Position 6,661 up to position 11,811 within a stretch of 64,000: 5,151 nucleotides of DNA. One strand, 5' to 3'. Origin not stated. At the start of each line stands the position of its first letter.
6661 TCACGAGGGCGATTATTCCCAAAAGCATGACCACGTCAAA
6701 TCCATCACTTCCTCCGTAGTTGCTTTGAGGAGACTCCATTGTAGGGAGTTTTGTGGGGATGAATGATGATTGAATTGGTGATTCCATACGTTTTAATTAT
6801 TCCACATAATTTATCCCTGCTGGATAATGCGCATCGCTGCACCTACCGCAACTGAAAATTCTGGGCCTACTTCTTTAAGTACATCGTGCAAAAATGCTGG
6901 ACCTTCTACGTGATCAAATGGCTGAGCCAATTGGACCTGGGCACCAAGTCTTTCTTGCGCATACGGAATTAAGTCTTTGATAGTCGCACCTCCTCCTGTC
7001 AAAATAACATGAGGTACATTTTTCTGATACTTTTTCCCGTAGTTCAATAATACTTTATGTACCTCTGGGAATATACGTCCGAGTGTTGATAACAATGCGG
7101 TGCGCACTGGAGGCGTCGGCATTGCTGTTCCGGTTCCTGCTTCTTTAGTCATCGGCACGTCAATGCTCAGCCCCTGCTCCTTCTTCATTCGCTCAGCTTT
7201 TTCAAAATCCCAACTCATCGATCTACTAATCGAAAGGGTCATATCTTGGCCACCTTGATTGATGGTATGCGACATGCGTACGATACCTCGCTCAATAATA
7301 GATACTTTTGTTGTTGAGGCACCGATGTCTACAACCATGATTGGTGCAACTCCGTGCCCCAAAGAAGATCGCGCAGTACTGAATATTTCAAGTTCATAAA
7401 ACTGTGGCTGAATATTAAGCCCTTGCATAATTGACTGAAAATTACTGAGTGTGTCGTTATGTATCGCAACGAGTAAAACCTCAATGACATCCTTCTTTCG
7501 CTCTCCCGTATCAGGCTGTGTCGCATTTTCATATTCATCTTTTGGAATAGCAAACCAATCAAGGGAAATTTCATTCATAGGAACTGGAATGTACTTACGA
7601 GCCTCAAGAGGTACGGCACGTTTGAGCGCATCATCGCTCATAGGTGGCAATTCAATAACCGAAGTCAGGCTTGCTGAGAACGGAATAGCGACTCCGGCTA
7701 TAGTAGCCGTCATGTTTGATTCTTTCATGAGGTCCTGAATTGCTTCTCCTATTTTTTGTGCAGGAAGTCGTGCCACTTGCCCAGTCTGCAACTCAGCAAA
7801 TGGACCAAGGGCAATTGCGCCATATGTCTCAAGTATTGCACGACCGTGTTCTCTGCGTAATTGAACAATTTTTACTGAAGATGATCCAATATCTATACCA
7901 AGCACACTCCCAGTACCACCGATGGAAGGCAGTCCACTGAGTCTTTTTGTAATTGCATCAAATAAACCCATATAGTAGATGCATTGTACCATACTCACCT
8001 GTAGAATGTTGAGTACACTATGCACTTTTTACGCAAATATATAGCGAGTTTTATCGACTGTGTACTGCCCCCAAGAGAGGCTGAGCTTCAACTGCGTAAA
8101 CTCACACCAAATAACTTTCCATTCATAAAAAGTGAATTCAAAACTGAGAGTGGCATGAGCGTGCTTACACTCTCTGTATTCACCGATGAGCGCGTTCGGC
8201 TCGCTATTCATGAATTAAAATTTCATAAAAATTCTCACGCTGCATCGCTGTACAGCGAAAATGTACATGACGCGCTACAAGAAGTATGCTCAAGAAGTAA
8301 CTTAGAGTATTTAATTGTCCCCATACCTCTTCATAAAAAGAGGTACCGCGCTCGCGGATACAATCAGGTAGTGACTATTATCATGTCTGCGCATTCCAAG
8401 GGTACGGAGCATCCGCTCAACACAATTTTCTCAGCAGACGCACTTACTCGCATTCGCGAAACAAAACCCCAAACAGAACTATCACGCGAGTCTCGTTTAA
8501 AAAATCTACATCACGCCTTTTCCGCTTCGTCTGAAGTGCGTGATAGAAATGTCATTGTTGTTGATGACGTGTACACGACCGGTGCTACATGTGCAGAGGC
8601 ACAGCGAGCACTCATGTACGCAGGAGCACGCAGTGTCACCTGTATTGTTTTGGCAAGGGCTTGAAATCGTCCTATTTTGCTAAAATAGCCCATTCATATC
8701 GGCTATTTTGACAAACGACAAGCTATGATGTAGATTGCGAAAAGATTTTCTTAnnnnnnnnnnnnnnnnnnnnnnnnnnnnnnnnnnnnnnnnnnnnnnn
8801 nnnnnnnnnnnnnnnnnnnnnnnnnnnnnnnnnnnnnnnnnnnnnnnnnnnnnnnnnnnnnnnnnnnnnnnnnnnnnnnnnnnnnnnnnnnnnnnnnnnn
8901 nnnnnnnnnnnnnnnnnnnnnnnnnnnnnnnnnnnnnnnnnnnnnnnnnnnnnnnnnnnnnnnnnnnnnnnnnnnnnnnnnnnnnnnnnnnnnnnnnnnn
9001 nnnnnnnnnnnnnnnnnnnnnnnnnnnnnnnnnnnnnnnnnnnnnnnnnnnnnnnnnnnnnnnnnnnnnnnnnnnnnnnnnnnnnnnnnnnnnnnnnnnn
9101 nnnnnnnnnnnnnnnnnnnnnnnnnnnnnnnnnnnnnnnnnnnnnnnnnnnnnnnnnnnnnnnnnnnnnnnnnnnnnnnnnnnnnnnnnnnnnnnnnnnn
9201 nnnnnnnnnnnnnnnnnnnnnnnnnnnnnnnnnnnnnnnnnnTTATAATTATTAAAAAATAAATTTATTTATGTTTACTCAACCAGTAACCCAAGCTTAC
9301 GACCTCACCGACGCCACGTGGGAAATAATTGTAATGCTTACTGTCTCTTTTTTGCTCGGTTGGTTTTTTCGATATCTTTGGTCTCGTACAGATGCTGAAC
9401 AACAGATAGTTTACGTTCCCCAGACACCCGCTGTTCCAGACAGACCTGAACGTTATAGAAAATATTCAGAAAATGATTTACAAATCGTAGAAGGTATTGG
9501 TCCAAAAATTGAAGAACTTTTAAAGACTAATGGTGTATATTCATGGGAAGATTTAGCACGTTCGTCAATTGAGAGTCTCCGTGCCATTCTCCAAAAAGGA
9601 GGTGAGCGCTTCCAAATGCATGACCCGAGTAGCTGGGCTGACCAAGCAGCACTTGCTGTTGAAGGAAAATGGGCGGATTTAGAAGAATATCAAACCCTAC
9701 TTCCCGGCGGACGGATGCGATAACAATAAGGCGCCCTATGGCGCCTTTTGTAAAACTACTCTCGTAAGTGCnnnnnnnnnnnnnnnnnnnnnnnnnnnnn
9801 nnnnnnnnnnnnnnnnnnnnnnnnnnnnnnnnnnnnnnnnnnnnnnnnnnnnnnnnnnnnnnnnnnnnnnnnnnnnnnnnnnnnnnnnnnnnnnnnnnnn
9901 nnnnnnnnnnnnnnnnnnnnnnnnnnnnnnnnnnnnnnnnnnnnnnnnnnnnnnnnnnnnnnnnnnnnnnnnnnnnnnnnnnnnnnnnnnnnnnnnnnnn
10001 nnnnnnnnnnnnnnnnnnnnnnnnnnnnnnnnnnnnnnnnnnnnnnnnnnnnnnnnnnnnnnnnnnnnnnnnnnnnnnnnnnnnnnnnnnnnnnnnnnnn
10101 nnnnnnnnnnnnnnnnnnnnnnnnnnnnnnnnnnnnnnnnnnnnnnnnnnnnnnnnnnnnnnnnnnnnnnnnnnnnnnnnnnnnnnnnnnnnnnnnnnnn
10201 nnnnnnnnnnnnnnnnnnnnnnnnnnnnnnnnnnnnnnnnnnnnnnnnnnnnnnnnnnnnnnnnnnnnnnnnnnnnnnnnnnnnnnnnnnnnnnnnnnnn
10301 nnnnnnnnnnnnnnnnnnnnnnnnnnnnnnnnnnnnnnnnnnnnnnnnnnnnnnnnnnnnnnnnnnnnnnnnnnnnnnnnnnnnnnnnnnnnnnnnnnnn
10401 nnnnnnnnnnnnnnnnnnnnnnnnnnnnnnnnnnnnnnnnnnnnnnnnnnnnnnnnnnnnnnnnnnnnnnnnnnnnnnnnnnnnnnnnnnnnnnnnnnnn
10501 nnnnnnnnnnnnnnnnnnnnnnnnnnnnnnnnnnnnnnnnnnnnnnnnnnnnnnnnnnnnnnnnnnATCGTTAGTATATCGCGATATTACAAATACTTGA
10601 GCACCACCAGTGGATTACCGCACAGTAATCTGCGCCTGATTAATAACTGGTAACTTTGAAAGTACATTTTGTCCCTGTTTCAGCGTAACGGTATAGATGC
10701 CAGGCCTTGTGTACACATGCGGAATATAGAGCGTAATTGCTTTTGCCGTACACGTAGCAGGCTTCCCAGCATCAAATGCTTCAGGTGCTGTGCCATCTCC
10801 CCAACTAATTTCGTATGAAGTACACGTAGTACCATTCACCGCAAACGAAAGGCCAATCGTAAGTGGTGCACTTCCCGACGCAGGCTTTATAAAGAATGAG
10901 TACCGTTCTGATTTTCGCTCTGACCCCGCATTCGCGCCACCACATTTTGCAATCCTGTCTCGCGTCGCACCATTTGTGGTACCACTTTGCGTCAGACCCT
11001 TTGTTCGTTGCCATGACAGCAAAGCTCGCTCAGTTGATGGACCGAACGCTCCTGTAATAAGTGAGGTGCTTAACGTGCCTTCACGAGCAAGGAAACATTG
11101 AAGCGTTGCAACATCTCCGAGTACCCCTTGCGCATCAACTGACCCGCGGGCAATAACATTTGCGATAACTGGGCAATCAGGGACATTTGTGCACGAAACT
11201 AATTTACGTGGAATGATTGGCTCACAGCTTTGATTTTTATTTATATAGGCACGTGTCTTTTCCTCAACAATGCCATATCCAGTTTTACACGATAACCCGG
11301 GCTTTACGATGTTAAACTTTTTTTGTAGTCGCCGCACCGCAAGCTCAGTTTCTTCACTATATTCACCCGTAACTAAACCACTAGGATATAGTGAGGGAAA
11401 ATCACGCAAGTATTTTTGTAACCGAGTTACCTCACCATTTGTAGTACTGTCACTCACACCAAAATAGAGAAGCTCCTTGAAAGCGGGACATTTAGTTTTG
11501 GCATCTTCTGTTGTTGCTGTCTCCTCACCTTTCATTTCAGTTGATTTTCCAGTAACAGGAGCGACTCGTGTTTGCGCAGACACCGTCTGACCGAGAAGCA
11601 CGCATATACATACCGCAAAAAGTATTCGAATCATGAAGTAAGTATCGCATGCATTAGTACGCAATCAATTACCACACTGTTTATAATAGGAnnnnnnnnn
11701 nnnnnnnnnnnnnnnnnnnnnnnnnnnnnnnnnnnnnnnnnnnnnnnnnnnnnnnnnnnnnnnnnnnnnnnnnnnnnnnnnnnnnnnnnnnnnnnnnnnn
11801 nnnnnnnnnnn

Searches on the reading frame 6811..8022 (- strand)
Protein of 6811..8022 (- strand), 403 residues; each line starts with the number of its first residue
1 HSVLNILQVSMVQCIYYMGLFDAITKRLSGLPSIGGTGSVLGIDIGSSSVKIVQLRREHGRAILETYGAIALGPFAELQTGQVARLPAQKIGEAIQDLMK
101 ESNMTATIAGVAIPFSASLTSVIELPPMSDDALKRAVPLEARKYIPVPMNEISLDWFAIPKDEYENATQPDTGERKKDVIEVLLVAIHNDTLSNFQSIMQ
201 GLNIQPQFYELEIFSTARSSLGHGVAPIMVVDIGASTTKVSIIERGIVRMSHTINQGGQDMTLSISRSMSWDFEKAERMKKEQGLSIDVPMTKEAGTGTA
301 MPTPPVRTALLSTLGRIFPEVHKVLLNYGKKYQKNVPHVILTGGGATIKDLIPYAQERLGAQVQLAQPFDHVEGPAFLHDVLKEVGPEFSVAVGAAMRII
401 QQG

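Call 24: search_protein_families(library=pfam, proteins=[window:6811-8022:-], max_evalue=0.01)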
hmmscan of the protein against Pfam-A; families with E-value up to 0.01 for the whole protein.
window:6811-8022:- (403 aa): 5 families
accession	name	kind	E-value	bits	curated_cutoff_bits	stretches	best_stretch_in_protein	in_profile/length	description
PF11104.14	PilM_2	-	3e-38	132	27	2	42-288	1-242/340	Type IV pilus assembly protein PilM;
PF14450.12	FtsA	-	5.6e-17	62.7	31.8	1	229-377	1-122/127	Cell division protein FtsA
PF06723.19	MreB_Mbl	-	6.8e-08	32.2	27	1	229-367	148-305/327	MreB/Mbl protein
PF21522.3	MreB-like_C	-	2.7e-05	25.2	27.8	1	230-348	1-116/123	Archaeal actin homologue MreB-like, C-terminal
PF06277.17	EutA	-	0.0087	15.4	27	0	227-347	144-266/475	Ethanolamine utilisation protein EutA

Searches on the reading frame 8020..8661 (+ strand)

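Call 7: search_protein_families(library=pfam, proteins=[window:8020-8661:+], max_evalue=0.1)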
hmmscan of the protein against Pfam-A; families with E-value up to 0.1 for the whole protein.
window:8020-8661:+ (214 aa): 3 families
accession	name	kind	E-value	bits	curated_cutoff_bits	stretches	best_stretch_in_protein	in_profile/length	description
PF00156.33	Pribosyltran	-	5.3e-08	32.8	26.3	1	145-213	58-125/158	Phosphoribosyl transferase domain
PF14681.12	UPRTase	-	0.0051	16.7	27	1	164-209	109-154/206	Uracil phosphoribosyltransferase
PF15609.12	PRTase_2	-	0.017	15.1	28.8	1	173-204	117-148/188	Phosphoribosyl transferase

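Call 8: search_protein_families(library=ncbifam, proteins=[window:8020-8661:+], max_evalue=0.1)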
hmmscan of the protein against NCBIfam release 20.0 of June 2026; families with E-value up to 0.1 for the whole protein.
window:8020-8661:+ (214 aa): 30 families (the best 25 are shown)
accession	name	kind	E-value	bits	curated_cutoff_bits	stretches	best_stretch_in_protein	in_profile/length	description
NF008616.0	PRK11595.1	equivalog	1.4e-26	93.3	304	1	59-213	74-225/227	DNA utilization protein GntX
TIGR00201.1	comF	subfamily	1.9e-25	89.9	233.55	1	57-213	43-190/190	ComF family protein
NF002620.0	PRK02277.1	subfamily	2.6e-08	33.8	115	1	132-212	99-178/201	orotate phosphoribosyltransferase-like protein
TIGR01251.1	ribP_PPkin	subfamily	1.2e-07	30.9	113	1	169-210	204-245/309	ribose-phosphate diphosphokinase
NF002095.0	PRK00934.1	equivalog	1.2e-06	27.9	296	1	172-209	202-239/287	ribose-phosphate diphosphokinase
NF045507.1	transregGfcR_Halo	equivalog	1.9e-06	27.5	300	1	131-212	108-190/215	transcriptional regulator GfcR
NF005537.0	PRK07199.1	subfamily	2e-06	27.1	322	1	166-210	202-246/301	ribose-phosphate diphosphokinase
NF006605.0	PRK09162.1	equivalog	4.3e-06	26.2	181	1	161-212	84-135/183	hypoxanthine-guanine phosphoribosyltransferase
NF002320.0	PRK01259.1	subfamily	2.3e-05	23.9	297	1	171-209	210-248/316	ribose-phosphate diphosphokinase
NF002844.0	PRK03092.1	equivalog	2.8e-05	23.5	438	1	156-208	204-256/326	ribose-phosphate diphosphokinase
TIGR00336.1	pyrE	equivalog_domain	0.00011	22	106.8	1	174-211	107-144/173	orotate phosphoribosyltransferase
NF003549.0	PRK05205.1-5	equivalog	0.0006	19.3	138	1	160-207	84-132/182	bifunctional pyr operon transcriptional regulator/uracil phosphoribosyltransferase PyrR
TIGR01203.1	HGPRTase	equivalog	0.00081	19.2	150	1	169-211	79-121/167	hypoxanthine phosphoribosyltransferase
NF001097.0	PRK00129.1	equivalog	0.0012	18.7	114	1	156-211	104-160/209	uracil phosphoribosyltransferase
NF002686.0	PRK02458.1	equivalog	0.0017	17.9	506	1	171-207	214-250/323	ribose-phosphate diphosphokinase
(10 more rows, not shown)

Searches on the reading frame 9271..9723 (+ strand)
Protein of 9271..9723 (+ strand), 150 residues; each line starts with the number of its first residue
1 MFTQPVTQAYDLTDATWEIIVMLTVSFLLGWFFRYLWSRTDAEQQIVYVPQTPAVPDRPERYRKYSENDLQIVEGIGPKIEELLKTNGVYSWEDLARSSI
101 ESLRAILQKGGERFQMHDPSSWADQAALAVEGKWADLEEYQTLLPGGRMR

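Call 7: search_protein_families(library=pfam, proteins=[window:9271-9720:+], max_evalue=0.1)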
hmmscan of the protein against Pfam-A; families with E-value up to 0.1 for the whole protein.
window:9271-9720:+ (150 aa): 2 families
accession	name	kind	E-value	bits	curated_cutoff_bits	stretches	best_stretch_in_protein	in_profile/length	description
PF14520.12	HHH_5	-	2.2e-05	25.3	27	1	69-106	3-40/57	Helix-hairpin-helix domain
PF14229.12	DUF4332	-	0.08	13.6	23.2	0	74-104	1-31/122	Domain of unknown function (DUF4332)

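Call 8: search_protein_families(library=ncbifam, proteins=[window:9271-9720:+], max_evalue=0.1)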
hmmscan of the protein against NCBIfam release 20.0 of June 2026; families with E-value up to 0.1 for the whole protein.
window:9271-9720:+ (150 aa): 3 families
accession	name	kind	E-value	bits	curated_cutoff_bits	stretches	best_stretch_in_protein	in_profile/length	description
NF009040.0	PRK12373.1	equivalog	3.8e-05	23.6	514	1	62-99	317-354/400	NADH-quinone oxidoreductase subunit E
NF008915.0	PRK12278.1-1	equivalog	0.0007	19.6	281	1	59-126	144-210/216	50S ribosomal protein L21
TIGR03491.1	TIGR03491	subfamily_domain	0.0043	16.1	97.45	1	65-109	209-253/462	TM0106 family RecB-like putative nuclease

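Call 57: find_encoding_contigs(protein=window:9271-9723:+, flank=8000, max_places=4)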
Protein window:9271-9723:+ (150 aa): 3 contigs read that carry it; 2 places shown.
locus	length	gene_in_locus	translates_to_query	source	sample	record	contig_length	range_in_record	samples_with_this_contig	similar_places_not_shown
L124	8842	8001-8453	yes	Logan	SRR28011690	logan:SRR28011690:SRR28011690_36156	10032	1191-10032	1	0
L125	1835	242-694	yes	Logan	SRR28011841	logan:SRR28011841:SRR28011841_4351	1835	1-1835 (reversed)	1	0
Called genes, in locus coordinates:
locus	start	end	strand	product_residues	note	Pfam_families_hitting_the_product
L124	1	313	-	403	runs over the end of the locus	PF28597:T2SSF_N, PF00482:T2SSF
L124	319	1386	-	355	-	PF00437:T2SSE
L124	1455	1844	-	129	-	PF00072:Response_reg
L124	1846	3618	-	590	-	PF05157:MshEN, PF00437:T2SSE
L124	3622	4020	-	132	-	-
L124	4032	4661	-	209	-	-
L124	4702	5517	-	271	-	-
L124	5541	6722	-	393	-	PF11104:PilM_2, PF21522:MreB-like_C (faint), PF06723:MreB_Mbl (weak), PF14450:FtsA, PF11104:PilM_2 (weak)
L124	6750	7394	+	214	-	PF00156:Pribosyltran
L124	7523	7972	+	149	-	PF01471:PG_binding_1 (weak)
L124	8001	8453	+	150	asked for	PF14520:HHH_5 (faint)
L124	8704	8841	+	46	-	?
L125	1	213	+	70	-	?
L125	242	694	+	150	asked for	PF14520:HHH_5 (faint)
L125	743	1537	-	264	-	PF00801:PKD (faint), PF01471:PG_binding_1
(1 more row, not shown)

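Call 85: search_protein_families(library=padloc, proteins=[window:9271-9720:+], max_evalue=0.01)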
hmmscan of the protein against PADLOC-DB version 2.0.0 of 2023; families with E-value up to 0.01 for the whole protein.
window:9271-9720:+ (150 aa): 0 families

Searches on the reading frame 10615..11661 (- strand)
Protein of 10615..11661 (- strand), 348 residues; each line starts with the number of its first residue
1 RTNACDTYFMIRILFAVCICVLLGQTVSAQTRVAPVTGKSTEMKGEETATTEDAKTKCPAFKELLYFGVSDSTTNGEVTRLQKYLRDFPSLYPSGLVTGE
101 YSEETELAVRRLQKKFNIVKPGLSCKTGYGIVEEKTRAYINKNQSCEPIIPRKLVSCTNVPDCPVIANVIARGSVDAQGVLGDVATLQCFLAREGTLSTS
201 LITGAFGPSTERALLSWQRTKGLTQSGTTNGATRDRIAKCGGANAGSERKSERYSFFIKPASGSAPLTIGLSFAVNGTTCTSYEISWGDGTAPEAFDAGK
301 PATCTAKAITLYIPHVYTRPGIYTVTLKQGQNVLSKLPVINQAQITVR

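Call 24: search_protein_families(library=pfam, proteins=[window:10615-11661:-], max_evalue=0.01)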
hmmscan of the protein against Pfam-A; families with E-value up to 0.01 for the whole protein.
window:10615-11661:- (348 aa): 3 families
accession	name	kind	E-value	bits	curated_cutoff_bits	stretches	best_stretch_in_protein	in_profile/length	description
PF01471.23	PG_binding_1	-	2e-17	63.5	23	2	183-236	4-56/57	Putative peptidoglycan binding domain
PF00801.26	PKD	-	0.002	18.5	23.5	1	268-328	16-64/80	PKD domain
PF18911.6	PKD_4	-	0.0044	17.5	27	0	272-328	25-67/85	PKD domain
